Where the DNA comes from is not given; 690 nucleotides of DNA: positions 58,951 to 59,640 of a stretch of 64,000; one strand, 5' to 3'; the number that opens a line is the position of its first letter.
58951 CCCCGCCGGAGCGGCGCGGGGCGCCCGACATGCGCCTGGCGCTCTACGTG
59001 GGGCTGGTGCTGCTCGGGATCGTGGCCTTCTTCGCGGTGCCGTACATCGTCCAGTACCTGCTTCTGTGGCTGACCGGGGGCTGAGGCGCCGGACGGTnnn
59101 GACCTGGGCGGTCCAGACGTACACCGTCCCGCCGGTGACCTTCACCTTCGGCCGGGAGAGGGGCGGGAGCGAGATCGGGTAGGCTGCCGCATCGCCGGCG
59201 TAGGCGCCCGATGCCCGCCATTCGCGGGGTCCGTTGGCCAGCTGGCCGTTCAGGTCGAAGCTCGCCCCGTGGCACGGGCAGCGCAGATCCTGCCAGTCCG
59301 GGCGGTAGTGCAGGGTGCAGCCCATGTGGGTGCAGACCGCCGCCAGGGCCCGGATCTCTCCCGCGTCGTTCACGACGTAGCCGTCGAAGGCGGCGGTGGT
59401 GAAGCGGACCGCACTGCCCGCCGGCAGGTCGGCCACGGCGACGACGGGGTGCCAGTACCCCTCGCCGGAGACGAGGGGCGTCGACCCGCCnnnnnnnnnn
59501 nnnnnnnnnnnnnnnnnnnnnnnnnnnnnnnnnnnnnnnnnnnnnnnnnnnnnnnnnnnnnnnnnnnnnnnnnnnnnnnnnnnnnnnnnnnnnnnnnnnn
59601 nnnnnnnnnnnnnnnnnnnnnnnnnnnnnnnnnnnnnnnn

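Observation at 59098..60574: An ECF sigma factor is co-translated with an anti-sigma-like membrane protein carrying an extracytoplasmic Rieske [2Fe-2S] domain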

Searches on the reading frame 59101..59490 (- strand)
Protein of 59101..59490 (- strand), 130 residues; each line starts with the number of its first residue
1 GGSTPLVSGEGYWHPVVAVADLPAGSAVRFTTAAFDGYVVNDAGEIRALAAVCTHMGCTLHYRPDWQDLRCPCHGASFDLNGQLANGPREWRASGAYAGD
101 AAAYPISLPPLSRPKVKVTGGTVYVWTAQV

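Call 70: search_solved_structures(query=window:59101-59490:-, max_evalue=0.001, show_alignments=2)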
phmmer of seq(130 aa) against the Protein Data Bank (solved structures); distinct sequences matched with E-value up to 0.001: 70 (the best 60 are shown).
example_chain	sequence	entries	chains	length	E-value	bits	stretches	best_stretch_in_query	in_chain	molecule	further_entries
8hn2_A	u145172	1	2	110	7.9e-13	51.8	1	19-89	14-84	Cytochrome b6-f complex iron-sulfur subunit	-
9rk4_A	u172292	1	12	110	3.4e-10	43.3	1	22-88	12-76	Similar to the Rieske Protein II of bc1 complex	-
5cxm_A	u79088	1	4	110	2.7e-09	40.4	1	8-89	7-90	Cytochrome b6/f complex iron-sulfur subunit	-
2zt9_D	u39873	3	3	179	3.5e-08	36.8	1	48-90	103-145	Cytochrome b6-f complex iron-sulfur subunit 1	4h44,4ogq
2e74_D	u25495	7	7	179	4.5e-08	36.4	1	48-90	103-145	Cytochrome b6-f complex iron-sulfur subunit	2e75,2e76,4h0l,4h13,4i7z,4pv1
1vf5_D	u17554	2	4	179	4.6e-08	36.4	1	48-90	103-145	RIESKE IRON-SULFUR PROTEIN | Cytochrome b6-f complex iron-sulfur subunit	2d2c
1q90_C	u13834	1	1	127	9.3e-08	35.4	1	45-96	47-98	Cytochrome B6-F complex iron-sulfur subunit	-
3azc_A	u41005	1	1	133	1.1e-07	35.1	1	48-89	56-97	Cytochrome b6-f complex iron-sulfur subunit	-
7zxy_D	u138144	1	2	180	2e-07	34.3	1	48-94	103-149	Cytochrome b6-f complex iron-sulfur subunit 2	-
7r0w_D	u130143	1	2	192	2.2e-07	34.2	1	48-94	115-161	Rieske domain, PetC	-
9rk3_A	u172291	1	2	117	3.9e-07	33.4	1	34-89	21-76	Similar to Rieske 2Fe-2S iron sulfur protein (Cytochrome b6-F complex)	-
2yiu_C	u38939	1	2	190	7.8e-07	32.4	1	35-89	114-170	UBIQUINOL-CYTOCHROME C REDUCTASE IRON-SULFUR SUBUNIT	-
9fks_c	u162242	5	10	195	8.7e-07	32.3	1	35-89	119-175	Ubiquinol-cytochrome c reductase iron-sulfur subunit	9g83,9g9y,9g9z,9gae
1rfs_A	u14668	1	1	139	8.8e-07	32.2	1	48-91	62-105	RIESKE PROTEIN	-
29xz_A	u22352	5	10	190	1.1e-06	31.9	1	30-89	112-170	Ubiquinol-cytochrome c reductase iron-sulfur subunit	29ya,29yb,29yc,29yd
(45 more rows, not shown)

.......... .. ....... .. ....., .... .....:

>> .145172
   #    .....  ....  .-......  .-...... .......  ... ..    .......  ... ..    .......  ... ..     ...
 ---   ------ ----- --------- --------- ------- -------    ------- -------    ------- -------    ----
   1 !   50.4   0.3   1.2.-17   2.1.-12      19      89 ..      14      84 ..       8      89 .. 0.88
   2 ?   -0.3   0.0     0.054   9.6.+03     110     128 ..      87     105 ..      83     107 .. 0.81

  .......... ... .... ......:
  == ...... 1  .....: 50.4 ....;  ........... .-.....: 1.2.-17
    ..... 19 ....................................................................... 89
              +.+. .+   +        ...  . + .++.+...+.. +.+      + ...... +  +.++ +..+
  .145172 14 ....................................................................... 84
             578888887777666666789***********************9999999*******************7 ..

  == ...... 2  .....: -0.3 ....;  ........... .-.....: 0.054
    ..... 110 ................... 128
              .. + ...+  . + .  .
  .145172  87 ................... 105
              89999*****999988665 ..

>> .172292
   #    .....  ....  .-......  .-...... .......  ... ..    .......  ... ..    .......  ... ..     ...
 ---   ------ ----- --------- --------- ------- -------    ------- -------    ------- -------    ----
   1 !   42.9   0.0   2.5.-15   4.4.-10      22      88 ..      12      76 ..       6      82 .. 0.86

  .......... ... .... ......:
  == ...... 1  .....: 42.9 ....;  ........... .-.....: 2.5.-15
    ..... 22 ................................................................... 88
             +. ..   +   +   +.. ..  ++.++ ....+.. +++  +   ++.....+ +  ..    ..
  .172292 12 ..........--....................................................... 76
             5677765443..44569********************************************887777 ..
